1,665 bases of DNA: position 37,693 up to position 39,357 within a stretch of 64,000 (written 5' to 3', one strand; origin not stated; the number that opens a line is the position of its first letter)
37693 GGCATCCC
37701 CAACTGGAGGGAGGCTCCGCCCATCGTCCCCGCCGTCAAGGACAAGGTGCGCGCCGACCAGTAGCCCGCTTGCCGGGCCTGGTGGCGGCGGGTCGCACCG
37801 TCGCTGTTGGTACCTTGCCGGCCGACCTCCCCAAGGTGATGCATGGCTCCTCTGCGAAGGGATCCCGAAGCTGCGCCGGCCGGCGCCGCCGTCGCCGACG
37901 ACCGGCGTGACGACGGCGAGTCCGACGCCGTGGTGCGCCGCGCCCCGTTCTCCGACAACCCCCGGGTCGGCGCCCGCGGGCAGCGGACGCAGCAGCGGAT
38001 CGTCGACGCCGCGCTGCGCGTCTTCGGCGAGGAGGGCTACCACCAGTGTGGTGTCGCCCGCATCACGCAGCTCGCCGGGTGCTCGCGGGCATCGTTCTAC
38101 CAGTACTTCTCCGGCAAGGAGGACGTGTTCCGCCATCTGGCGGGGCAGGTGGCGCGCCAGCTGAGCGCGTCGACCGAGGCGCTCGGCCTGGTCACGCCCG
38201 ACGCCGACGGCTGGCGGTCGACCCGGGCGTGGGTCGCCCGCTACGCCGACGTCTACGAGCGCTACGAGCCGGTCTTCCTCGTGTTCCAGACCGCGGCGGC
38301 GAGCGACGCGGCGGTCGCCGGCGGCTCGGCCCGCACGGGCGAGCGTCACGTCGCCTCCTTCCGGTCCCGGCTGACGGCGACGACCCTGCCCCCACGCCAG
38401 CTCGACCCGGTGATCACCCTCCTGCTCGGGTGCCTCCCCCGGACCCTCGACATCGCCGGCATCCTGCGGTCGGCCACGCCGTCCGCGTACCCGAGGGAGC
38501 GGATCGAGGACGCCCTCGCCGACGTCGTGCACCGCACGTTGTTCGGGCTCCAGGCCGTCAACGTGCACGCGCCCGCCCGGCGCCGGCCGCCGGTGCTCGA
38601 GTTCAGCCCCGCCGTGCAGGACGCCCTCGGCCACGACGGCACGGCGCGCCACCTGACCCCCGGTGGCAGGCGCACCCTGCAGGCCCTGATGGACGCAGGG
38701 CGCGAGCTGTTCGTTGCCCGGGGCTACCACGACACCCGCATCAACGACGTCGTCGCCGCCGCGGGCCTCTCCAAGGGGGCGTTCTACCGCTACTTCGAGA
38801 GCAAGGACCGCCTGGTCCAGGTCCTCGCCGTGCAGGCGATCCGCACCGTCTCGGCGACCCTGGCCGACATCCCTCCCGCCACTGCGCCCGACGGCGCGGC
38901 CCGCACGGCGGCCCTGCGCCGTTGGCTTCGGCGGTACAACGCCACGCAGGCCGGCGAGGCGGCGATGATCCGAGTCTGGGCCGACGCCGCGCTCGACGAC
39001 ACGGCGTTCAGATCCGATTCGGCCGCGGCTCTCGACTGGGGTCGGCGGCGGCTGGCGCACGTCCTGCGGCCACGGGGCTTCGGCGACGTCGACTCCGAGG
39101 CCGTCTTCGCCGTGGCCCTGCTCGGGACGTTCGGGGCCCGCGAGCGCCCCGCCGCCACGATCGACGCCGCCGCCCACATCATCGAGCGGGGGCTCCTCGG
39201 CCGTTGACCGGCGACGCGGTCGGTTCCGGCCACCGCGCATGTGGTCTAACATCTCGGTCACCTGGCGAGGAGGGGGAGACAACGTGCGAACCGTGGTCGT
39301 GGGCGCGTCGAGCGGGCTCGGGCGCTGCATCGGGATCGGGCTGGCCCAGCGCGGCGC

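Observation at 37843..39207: Single-chain tandem TetR regulator at the centre of the asymmetric-box cluster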

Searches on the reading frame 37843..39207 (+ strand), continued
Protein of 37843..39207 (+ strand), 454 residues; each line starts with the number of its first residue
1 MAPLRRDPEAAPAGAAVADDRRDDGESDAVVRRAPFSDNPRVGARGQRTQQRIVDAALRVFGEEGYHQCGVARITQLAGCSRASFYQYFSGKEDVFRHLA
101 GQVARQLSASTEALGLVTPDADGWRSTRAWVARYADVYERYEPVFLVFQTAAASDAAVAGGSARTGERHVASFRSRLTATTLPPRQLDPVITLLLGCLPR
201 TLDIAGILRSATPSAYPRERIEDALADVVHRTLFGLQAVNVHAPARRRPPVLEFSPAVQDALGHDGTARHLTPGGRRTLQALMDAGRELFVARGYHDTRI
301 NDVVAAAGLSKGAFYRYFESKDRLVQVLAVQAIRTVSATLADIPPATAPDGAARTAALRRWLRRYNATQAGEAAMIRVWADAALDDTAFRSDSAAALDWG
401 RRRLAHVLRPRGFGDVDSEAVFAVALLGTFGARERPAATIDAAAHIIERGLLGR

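Call 37: search_solved_structures(query=A1, max_evalue=0.001, show_alignments=1)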
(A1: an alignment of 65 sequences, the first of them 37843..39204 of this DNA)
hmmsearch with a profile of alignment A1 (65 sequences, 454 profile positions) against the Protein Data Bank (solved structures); distinct sequences matched with E-value up to 0.001: 148 (the best 60 are shown).
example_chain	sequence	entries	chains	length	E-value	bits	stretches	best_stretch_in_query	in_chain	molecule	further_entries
5gpa_A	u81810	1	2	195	9.6e-11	44.4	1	50-98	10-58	Transcriptional regulator (TetR/AcrR family)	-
5gp9_A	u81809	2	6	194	9.7e-11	44.4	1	50-98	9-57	Transcriptional regulator (TetR/AcrR family)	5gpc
3g7r_A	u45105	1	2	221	1.6e-10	43.7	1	47-124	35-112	Putative transcriptional regulator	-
3qpl_A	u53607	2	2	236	2.5e-10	43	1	52-195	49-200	HTH-type transcriptional regulator EthR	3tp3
9b7y_A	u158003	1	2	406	4.3e-10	42.2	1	281-335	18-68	Transcriptional repressor Mce3R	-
3whb_A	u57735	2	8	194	5.8e-10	41.8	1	51-98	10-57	Fatty acid metabolism regulator protein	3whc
1vi0_A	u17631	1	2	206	6.3e-10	41.7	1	51-98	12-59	transcriptional regulator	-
6g87_A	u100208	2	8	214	6.6e-10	41.6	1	258-387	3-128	TetR/AcrR family transcriptional regulator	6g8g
3lwj_A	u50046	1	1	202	7.2e-10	41.5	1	48-119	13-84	Putative TetR-family transcriptional regulator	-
3c07_A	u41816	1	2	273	8.5e-10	41.3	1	44-172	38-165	Putative tetR-family transcriptional regulator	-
2eh3_A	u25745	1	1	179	5.4e-09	38.6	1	280-342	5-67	Transcriptional regulator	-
3qbm_A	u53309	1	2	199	9.2e-09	37.9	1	275-328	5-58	TetR transcriptional regulator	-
3rd3_A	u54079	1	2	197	1.1e-08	37.6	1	277-334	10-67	Probable transcriptional regulator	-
3nrg_A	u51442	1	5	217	1.4e-08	37.3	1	49-99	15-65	TetR family transcriptional regulator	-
7pt0_A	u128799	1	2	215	1.5e-08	37.2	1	281-424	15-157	TetR family transcriptional regulator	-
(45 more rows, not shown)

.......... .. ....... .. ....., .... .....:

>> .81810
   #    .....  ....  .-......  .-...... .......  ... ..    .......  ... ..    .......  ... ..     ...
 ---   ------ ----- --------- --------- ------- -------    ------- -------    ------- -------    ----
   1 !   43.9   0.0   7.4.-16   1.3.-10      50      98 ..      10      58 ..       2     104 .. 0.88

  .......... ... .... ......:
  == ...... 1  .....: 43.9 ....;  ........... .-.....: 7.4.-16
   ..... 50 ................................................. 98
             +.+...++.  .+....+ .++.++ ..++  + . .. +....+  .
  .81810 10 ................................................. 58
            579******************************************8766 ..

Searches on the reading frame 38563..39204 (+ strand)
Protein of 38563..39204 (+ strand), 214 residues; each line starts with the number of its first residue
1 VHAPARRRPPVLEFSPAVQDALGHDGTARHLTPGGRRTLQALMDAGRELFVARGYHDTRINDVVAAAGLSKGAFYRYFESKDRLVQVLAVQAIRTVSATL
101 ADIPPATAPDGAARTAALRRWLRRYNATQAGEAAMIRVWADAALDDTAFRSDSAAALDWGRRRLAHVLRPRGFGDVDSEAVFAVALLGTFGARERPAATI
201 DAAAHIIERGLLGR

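Call 63: search_protein_families(library=pfam, proteins=[window:38563-39204:+], max_evalue=1)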
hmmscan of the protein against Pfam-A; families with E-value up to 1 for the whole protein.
window:38563-39204:+ (214 aa): 2 families
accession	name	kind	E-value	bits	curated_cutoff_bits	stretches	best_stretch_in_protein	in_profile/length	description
PF00440.29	TetR_N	-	2e-16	59.9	24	1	42-86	1-45/47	Bacterial regulatory proteins, tetR family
PF14022.11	DUF4238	-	0.26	11.1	27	1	77-141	89-147/281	Protein of unknown function (DUF4238)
